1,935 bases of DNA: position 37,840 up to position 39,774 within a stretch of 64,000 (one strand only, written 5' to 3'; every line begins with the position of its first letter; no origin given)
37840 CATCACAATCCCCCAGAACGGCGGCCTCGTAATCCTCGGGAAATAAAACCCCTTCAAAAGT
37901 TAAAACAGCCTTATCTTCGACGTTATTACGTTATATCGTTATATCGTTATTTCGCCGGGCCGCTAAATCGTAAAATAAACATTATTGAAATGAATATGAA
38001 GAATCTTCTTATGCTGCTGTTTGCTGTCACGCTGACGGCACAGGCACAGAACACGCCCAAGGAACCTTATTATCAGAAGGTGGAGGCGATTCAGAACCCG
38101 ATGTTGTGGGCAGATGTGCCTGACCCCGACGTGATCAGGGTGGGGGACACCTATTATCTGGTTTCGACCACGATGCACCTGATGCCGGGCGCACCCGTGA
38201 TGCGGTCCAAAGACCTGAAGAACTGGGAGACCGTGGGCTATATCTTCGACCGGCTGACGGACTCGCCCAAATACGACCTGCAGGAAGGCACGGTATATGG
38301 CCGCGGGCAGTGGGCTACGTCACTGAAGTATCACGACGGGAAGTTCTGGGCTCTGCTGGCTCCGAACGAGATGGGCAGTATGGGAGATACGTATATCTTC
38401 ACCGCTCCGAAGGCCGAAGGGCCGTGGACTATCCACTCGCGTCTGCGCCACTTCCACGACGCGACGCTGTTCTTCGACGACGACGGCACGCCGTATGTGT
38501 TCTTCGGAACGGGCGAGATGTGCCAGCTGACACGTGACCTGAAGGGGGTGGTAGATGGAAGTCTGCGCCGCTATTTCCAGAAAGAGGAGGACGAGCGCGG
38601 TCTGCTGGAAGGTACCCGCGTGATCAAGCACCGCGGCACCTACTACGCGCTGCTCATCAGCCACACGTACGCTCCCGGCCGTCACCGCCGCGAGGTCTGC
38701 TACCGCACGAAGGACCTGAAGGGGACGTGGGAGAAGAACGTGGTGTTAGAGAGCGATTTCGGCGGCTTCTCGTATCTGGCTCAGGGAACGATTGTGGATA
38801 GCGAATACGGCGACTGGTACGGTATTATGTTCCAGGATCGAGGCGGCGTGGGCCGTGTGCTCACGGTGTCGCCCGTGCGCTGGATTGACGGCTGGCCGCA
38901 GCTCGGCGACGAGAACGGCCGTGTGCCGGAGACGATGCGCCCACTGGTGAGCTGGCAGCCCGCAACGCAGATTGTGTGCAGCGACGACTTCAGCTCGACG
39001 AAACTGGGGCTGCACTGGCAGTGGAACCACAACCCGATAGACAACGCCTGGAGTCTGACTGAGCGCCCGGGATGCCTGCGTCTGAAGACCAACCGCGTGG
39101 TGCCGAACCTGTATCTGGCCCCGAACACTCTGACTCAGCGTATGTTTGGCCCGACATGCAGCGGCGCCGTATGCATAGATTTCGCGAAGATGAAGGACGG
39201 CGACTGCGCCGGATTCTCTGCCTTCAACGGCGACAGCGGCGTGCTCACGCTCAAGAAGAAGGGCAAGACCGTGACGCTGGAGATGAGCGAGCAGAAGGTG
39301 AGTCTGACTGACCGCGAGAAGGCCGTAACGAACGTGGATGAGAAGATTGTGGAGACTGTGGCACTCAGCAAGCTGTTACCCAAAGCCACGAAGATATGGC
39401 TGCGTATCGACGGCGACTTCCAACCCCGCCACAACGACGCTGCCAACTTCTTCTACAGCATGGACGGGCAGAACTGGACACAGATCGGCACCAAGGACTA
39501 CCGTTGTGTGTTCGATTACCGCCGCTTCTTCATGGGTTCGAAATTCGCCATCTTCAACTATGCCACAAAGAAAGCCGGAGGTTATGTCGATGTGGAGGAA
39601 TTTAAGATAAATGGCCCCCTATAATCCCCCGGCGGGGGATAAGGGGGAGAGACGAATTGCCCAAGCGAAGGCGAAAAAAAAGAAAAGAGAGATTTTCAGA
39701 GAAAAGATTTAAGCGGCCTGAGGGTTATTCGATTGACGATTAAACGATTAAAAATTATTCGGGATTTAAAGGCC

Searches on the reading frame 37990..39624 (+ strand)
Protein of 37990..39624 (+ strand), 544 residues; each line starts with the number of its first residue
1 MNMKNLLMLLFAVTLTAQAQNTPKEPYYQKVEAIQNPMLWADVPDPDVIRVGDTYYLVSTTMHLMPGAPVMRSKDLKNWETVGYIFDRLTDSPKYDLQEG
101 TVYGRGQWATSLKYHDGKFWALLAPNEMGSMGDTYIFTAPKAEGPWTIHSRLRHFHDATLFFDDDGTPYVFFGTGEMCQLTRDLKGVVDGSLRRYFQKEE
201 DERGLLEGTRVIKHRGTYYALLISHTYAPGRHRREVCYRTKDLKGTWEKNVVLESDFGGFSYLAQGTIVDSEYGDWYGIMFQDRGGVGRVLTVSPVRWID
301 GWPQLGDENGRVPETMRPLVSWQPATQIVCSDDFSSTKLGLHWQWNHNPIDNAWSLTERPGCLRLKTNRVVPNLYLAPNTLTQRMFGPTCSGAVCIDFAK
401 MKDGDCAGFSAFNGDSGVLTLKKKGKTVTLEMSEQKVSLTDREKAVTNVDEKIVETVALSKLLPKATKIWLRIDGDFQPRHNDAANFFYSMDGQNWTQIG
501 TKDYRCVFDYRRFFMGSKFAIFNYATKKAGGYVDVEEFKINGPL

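Call 85: search_protein_families(library=pfam, proteins=[window:37990-39624:+], max_evalue=0.0001)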
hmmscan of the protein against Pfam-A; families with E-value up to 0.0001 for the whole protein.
window:37990-39624:+ (544 aa): 2 families
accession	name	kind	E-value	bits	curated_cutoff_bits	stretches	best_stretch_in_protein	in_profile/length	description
PF04616.20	Glyco_hydro_43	-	2.3e-41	142.5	32.2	1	34-303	1-288/288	Glycosyl hydrolases family 43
PF17851.8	GH43_C2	-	1.6e-38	132.9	22.7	1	331-540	1-202/203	Beta xylosidase C-terminal Concanavalin A-like domain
